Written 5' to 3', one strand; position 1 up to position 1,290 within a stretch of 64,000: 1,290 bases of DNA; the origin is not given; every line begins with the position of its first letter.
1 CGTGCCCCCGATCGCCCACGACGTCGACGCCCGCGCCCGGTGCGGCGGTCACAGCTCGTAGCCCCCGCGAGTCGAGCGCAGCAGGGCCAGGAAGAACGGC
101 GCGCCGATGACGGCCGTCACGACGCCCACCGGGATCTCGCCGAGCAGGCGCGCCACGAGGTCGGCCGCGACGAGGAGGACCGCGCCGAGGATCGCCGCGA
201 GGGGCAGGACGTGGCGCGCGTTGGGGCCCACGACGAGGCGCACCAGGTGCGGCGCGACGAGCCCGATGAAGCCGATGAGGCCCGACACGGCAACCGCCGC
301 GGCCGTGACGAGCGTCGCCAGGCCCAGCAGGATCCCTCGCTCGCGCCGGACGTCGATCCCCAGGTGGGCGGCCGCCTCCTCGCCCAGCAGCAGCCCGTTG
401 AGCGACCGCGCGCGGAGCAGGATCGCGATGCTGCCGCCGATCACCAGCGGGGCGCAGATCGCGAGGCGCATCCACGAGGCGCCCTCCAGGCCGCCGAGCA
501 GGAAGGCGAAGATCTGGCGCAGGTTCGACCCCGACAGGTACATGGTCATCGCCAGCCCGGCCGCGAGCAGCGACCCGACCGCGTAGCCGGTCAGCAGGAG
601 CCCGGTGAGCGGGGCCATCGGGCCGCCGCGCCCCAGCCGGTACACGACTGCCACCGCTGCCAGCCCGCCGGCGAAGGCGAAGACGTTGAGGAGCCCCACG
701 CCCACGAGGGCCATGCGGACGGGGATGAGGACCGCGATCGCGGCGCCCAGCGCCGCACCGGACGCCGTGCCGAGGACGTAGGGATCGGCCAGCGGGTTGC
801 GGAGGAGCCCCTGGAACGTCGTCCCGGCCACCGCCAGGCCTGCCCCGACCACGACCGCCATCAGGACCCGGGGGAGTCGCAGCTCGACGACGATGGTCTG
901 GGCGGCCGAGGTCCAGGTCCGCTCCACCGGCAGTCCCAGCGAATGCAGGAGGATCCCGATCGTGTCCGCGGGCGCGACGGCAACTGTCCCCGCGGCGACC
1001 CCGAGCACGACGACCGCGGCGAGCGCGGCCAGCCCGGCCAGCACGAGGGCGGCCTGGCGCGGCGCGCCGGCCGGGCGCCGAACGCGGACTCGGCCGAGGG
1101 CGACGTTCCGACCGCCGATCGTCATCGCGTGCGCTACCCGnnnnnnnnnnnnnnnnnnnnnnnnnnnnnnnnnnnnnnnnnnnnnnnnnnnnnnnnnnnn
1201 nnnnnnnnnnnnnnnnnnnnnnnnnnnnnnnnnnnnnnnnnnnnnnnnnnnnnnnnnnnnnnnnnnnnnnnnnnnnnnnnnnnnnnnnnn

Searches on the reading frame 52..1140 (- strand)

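Call 52: search_protein_families(library=pfam, proteins=[window:52-1140:-], max_evalue=0.00001)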
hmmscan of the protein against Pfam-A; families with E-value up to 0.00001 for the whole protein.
window:52-1140:- (363 aa): 1 family
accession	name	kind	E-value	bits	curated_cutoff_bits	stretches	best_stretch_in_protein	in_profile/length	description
PF01032.23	FecCD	-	9.2e-81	271.7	26.5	1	40-355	2-310/311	FecCD transport family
